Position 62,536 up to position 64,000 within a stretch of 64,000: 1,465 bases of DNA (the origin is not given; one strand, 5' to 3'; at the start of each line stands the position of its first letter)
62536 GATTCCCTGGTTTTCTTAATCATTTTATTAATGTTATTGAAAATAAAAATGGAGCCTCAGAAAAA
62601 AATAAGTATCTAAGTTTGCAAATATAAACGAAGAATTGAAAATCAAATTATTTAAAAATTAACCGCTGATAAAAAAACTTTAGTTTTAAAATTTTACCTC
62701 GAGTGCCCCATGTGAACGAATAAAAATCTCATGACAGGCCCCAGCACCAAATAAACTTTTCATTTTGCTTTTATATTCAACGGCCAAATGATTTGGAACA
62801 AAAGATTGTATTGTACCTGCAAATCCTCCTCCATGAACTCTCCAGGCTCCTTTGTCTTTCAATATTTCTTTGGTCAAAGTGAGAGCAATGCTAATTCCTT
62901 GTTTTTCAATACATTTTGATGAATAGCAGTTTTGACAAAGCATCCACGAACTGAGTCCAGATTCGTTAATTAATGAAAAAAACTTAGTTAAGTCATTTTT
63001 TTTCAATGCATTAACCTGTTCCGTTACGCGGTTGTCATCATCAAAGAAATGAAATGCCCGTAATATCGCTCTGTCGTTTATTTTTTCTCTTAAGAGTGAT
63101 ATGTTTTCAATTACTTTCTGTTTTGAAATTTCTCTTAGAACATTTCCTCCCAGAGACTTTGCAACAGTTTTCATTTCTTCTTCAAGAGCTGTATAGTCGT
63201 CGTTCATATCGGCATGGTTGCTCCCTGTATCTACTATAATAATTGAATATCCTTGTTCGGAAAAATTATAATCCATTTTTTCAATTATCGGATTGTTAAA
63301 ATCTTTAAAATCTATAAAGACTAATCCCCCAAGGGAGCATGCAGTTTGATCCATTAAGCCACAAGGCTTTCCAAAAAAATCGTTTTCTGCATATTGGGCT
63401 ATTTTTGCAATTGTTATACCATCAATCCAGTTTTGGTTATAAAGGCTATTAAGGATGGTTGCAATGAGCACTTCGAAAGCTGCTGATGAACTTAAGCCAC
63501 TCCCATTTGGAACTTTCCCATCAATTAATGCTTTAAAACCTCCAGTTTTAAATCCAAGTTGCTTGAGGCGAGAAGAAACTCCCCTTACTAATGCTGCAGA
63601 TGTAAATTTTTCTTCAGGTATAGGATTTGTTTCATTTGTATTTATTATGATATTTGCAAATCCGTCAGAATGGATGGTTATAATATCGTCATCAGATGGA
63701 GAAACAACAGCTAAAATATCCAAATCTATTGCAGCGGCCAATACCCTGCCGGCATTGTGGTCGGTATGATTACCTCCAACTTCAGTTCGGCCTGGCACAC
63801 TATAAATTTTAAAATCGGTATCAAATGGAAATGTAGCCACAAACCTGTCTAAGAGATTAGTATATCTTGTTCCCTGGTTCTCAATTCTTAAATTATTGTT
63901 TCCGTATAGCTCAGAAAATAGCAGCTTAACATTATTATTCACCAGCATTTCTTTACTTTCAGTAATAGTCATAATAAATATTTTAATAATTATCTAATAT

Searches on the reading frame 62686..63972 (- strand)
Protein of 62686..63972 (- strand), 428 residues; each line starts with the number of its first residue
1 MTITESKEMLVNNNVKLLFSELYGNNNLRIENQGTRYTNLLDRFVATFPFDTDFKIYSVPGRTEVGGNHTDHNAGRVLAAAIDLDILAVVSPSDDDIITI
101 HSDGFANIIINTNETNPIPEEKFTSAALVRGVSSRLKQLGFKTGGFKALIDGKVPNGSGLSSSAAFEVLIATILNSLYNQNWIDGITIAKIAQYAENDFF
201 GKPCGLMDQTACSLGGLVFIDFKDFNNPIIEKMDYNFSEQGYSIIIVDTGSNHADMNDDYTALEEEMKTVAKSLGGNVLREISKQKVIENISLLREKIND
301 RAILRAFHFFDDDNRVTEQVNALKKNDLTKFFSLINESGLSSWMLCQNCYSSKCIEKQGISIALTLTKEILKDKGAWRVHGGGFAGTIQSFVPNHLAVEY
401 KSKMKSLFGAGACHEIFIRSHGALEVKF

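Call 82: search_protein_families(library=pfam, proteins=[window:62686-63972:-], max_evalue=0.00001)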
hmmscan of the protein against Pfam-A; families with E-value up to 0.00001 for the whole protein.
window:62686-63972:- (428 aa): 2 families
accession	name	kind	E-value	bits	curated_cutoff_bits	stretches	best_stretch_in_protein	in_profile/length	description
PF00288.32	GHMP_kinases_N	-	1.6e-18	67.1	22.3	1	129-216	3-87/87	GHMP kinases N terminal domain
PF10509.15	GalKase_gal_bdg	-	3.1e-15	55.9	23.1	1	43-92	2-49/49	Galactokinase galactose-binding signature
